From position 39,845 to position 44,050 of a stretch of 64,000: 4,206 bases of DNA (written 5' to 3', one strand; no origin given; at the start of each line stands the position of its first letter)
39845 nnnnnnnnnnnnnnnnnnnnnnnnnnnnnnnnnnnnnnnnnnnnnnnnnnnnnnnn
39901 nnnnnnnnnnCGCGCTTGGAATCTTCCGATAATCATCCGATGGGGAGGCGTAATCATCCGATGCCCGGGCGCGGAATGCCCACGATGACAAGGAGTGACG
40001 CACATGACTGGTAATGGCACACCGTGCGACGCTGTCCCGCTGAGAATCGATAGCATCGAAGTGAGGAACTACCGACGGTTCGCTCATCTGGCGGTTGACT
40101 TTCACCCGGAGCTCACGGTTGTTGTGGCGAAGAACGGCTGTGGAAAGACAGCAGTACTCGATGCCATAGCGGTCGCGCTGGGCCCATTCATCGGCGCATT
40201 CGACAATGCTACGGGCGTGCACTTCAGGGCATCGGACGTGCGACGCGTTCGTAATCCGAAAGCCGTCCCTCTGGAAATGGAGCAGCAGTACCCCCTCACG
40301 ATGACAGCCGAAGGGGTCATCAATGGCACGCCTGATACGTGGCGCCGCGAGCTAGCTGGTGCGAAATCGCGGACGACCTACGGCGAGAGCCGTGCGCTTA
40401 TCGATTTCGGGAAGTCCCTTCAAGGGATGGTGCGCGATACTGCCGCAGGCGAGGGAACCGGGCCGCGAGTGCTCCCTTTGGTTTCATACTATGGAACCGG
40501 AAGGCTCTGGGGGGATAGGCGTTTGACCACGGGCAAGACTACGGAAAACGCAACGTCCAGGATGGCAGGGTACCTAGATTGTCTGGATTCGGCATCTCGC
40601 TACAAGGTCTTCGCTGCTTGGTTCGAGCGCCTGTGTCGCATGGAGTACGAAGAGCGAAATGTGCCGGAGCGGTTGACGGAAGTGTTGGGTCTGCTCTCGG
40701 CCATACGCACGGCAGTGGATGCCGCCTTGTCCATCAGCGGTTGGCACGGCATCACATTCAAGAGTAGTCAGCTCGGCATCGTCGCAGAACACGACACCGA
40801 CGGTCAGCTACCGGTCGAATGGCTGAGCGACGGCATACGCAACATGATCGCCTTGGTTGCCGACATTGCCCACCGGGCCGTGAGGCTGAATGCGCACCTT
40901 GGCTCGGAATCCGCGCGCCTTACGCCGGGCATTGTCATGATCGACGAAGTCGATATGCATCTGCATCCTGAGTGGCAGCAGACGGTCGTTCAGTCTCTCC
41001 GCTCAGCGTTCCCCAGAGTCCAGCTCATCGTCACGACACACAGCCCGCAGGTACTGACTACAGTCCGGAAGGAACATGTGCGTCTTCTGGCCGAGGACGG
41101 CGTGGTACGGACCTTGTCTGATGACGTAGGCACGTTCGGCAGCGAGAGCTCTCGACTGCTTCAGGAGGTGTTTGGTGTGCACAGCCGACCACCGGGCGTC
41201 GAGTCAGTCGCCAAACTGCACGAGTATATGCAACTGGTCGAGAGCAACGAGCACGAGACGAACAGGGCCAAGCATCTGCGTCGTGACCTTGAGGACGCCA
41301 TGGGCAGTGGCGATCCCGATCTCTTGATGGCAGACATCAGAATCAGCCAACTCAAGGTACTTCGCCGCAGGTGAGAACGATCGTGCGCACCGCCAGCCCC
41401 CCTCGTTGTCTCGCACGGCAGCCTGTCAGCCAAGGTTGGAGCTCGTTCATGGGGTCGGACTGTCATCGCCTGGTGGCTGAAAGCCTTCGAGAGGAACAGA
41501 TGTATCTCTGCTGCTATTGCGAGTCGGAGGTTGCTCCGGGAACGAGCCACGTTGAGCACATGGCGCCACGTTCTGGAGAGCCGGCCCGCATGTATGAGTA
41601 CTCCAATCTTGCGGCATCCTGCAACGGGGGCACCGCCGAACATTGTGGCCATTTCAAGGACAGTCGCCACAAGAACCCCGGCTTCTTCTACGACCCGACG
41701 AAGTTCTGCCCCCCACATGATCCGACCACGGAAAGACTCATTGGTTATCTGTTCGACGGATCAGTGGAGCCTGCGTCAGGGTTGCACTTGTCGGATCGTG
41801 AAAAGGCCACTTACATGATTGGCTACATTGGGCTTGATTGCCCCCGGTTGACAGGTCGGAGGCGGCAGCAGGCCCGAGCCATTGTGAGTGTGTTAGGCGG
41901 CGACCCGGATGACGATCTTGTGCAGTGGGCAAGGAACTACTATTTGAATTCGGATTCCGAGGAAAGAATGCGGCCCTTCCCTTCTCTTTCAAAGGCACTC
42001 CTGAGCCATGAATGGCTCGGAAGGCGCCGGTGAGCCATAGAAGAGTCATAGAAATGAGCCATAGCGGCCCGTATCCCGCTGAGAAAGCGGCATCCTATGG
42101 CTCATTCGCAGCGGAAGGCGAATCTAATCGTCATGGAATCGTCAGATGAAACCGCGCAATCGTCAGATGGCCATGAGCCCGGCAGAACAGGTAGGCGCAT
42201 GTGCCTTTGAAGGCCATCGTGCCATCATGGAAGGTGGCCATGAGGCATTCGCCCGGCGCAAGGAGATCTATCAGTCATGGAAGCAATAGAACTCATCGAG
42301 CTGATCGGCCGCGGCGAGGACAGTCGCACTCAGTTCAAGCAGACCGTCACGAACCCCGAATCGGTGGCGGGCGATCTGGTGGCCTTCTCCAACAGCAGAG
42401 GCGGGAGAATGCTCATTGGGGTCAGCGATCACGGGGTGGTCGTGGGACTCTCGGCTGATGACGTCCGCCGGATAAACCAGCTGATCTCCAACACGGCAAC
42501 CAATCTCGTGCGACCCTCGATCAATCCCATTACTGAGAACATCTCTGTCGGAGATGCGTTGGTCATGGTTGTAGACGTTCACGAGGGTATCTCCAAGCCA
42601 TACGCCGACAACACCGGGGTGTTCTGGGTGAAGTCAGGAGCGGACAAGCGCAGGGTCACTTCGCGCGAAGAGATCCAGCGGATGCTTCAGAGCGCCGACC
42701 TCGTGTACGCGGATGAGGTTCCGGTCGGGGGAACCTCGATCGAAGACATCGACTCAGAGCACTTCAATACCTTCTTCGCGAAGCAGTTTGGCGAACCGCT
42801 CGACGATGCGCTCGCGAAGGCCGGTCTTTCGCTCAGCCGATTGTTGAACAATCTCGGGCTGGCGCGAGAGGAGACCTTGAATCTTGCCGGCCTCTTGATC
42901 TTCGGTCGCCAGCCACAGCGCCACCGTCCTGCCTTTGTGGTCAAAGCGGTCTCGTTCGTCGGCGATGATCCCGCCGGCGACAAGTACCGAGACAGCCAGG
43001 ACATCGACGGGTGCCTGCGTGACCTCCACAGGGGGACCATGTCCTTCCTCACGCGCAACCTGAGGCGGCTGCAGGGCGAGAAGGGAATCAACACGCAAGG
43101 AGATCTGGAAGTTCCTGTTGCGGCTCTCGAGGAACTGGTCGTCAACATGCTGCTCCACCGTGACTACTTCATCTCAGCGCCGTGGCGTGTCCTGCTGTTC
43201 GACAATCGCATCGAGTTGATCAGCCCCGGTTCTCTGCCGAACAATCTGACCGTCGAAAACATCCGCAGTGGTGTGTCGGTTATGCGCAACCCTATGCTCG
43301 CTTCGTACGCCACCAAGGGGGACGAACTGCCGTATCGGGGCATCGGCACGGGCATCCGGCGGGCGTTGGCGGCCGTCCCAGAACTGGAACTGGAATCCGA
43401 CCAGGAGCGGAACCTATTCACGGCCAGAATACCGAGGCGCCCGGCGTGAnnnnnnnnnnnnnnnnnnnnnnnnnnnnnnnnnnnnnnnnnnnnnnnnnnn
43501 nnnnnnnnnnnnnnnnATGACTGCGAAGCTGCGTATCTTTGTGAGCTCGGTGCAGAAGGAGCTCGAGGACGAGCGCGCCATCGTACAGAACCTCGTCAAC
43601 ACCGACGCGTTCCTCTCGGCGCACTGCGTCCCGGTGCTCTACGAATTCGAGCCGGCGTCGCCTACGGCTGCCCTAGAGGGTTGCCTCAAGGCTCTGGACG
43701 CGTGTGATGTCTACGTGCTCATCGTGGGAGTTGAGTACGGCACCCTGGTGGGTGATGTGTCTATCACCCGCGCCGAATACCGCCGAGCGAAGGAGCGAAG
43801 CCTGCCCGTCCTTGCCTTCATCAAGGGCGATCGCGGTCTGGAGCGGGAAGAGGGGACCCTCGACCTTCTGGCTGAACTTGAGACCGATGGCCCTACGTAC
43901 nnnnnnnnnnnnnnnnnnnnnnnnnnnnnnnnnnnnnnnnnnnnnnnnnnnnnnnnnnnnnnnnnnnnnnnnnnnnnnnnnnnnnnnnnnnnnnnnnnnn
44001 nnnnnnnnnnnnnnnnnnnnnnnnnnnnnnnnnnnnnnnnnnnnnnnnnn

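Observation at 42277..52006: Tandem array of four COG2865 (AlbA_2/Schlafen-like + HATPase_c_4 + wHTH) paralogs, each preceded by a duplicated 5' piece of the downstream methyltransferase gene; one also carries a 3' piece of the SNF2 helicase gene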

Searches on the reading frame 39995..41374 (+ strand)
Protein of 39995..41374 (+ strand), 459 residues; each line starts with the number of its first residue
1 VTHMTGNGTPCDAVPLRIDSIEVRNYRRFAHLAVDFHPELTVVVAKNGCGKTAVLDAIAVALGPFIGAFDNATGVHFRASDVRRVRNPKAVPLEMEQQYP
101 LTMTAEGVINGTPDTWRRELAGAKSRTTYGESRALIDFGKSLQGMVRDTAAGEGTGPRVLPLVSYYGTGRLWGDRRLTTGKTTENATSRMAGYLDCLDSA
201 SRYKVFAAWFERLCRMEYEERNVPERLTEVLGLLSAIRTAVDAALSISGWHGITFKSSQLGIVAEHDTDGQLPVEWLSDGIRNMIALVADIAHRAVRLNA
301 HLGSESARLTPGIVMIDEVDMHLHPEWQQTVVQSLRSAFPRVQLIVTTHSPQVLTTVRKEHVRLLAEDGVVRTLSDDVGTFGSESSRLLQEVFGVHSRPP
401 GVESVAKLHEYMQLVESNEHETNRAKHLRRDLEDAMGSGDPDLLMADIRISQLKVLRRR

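Call 5: search_protein_families(library=pfam, proteins=[window:39995-41374:+], max_evalue=0.01)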
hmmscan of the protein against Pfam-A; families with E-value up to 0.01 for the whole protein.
window:39995-41374:+ (459 aa): 6 families
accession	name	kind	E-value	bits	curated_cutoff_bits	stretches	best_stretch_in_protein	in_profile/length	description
PF13175.12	AAA_15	-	1.2e-24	88.1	32.1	2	199-353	265-373/374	AAA ATPase domain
PF13304.12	AAA_21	-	2.9e-18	67.4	27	1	266-354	227-303/304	AAA domain, putative AbiEii toxin, Type IV TA system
PF02463.25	SMC_N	-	5.2e-15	55.9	40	2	18-63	2-49/220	RecF/RecN/SMC N terminal domain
PF13476.12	AAA_23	-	9.7e-15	56.2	27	1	20-202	1-168/201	AAA domain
PF11398.14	DUF2813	-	3.1e-05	24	21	0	307-365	280-336/372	Protein of unknown function (DUF2813)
PF13555.12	AAA_29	-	0.00033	20.8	27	1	19-64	2-48/61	P-loop containing region of AAA domain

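Call 7: search_protein_families(library=padloc, proteins=[window:39995-41374:+], max_evalue=0.001)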
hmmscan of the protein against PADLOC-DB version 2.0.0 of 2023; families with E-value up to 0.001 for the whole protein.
window:39995-41374:+ (459 aa): 148 families (the best 25 are shown)
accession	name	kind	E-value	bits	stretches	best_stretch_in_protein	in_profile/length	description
PDLC00310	PtuA1|PtuA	-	2.9e-146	486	1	16-456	1-437/443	AAA ATPase domain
PDLC00278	PtuA1|PtuA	-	3.5e-141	469.4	1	16-455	1-430/436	AAA ATPase domain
PDLC00311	PtuA1|PtuA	-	2.7e-98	327.9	1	17-456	2-453/455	AAA ATPase domain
PDLC00275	PtuA1|PtuA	-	4e-97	323.7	1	116-456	17-346/348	AAA ATPase domain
PDLC00298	PtuA1|PtuA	-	5.5e-96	320.2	1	17-455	2-419/423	AAA ATPase domain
PDLC00277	PtuA1|PtuA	-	6.5e-89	297.1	1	16-454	1-419/423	AAA ATPase domain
PDLC00271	PtuA1|PtuA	-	1.2e-82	276.7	1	17-457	2-418/421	AAA ATPase domain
PDLC00299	PtuA1|PtuA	-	1.4e-79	266.5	2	262-454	332-523/535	AAA ATPase domain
PDLC02913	ATPase_I-A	-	1.2e-78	263.4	2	259-452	315-502/508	-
PDLC00267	PtuA1|PtuA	-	4.8e-74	248.1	1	16-432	1-408/438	AAA ATPase domain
PDLC00284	PtuA1|PtuA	-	6.1e-59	198.3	2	260-451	344-535/545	AAA ATPase domain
PDLC00272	PtuA1|PtuA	-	1e-44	151.3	1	19-453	2-443/444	AAA ATPase domain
PDLC00286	PtuA1|PtuA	-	3.5e-42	142.6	1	159-455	8-284/289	AAA ATPase domain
PDLC00304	PtuA1|PtuA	-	9.4e-36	121.9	1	39-433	40-415/444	AAA ATPase domain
PDLC00292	PtuA1|PtuA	-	5.2e-35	119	2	241-430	475-663/726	AAA ATPase domain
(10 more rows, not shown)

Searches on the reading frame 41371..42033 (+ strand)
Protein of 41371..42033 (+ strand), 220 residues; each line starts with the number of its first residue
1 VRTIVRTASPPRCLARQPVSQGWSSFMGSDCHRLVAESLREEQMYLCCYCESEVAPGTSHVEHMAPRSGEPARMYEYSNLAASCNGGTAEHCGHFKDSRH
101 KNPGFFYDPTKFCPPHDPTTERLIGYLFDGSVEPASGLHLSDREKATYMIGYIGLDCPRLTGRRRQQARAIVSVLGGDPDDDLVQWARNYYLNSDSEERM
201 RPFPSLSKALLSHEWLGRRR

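Call 5: search_protein_families(library=pfam, proteins=[window:41371-42033:+], max_evalue=0.01)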
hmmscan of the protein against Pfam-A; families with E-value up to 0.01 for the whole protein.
window:41371-42033:+ (220 aa): 0 families

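Call 7: search_protein_families(library=padloc, proteins=[window:41371-42033:+], max_evalue=0.001)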
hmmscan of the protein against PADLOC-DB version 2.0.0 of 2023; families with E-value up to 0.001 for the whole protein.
window:41371-42033:+ (220 aa): 37 families (the best 25 are shown)
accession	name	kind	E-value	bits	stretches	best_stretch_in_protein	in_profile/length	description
PDLC00324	PtuB1|PtuB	-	2.1e-40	136.7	1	1-213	1-205/209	Unknown function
PDLC00332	PtuB1|PtuB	-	5.6e-35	119.1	1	1-213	1-208/212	Unknown function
PDLC02924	HNH_I-A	-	2.8e-34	116.8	1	1-175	1-162/198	-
PDLC00320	PtuB1|PtuB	-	5.1e-27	93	1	31-212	29-199/202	Unknown function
PDLC00346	PtuB1|PtuB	-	1.1e-26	92.2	1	27-173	31-170/214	Unknown function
PDLC00358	PtuB1|PtuB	-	5.9e-24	82.9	1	1-170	1-167/215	Unknown function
PDLC00357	PtuB1|PtuB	-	1.1e-22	79.1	1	16-169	25-182/240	Unknown function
PDLC00322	PtuB1|PtuB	-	1.1e-20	72.4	1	1-204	1-200/215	Unknown function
PDLC00326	PtuB1|PtuB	-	4.2e-20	70.5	1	16-176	18-171/197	Unknown function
PDLC00314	PtuB1|PtuB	-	2.5e-19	67.9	1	1-145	1-146/156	Unknown function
PDLC00334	PtuB1|PtuB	-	6.5e-16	56.9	1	1-168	1-165/222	Unknown function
PDLC00353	PtuB1|PtuB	-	1e-15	56.1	1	33-181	39-178/196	Unknown function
PDLC00349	PtuB1|PtuB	-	1.9e-15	55.6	1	1-212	1-246/260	Unknown function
PDLC00344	PtuB1|PtuB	-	1.9e-14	51.9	1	16-99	18-102/213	Unknown function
PDLC00356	PtuB1|PtuB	-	5.3e-14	50.3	1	24-181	30-178/196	Unknown function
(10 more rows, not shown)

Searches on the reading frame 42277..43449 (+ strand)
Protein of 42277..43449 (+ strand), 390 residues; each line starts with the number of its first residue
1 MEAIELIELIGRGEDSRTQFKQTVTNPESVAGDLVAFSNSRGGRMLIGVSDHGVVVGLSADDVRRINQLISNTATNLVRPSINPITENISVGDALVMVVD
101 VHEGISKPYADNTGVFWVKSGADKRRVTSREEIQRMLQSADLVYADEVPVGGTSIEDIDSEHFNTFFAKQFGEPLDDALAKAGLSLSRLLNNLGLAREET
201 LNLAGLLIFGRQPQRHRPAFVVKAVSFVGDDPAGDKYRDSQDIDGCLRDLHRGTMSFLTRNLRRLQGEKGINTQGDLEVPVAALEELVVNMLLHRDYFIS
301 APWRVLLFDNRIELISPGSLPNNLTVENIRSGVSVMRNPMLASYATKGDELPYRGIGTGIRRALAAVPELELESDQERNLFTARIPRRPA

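Call 5: search_protein_families(library=pfam, proteins=[window:42277-43449:+], max_evalue=0.01)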
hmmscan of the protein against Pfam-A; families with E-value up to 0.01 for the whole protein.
window:42277-43449:+ (390 aa): 2 families
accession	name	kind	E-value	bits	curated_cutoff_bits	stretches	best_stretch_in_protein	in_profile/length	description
PF04326.19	SLFN_AlbA_2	-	9.4e-21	75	25.3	1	14-127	1-117/118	Schlafen, AlbA_2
PF13749.12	HATPase_c_4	-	5e-11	42.9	26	1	304-373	5-74/89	Putative ATP-dependent DNA helicase recG C-terminal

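Call 7: search_protein_families(library=padloc, proteins=[window:42277-43449:+], max_evalue=0.001)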
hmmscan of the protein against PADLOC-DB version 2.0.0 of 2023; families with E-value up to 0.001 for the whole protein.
window:42277-43449:+ (390 aa): 3 families
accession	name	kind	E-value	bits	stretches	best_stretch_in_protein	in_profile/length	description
PDLC02394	pAgo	-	2.7e-13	46.6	1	34-321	61-357/1121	-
PDLC02402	Aga_SIR2-PNTD1-PNTD2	-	1.6e-08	31.2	1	198-325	368-488/876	Class I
PDLC02418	Aga_SIR2-Kinase-PNTD1-PNTD2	-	4.9e-06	23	1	136-325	161-366/756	Class I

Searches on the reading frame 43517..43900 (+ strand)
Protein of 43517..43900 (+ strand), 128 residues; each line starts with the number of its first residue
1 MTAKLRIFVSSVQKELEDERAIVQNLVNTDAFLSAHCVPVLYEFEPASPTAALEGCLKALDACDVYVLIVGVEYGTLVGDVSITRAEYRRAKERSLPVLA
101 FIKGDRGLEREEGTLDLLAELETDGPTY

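Call 86: search_solved_structures(query=window:43517-43900:+, max_evalue=0.01, show_alignments=1)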
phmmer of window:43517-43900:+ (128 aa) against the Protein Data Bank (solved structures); distinct sequences matched with E-value up to 0.01: 1.
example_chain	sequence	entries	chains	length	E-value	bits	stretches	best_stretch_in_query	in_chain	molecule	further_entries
10wc_A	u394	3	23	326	1.5e-06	31.8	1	4-107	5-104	KpSwz DUF4062 | KpSwz | KpSwz TIR/DUF4062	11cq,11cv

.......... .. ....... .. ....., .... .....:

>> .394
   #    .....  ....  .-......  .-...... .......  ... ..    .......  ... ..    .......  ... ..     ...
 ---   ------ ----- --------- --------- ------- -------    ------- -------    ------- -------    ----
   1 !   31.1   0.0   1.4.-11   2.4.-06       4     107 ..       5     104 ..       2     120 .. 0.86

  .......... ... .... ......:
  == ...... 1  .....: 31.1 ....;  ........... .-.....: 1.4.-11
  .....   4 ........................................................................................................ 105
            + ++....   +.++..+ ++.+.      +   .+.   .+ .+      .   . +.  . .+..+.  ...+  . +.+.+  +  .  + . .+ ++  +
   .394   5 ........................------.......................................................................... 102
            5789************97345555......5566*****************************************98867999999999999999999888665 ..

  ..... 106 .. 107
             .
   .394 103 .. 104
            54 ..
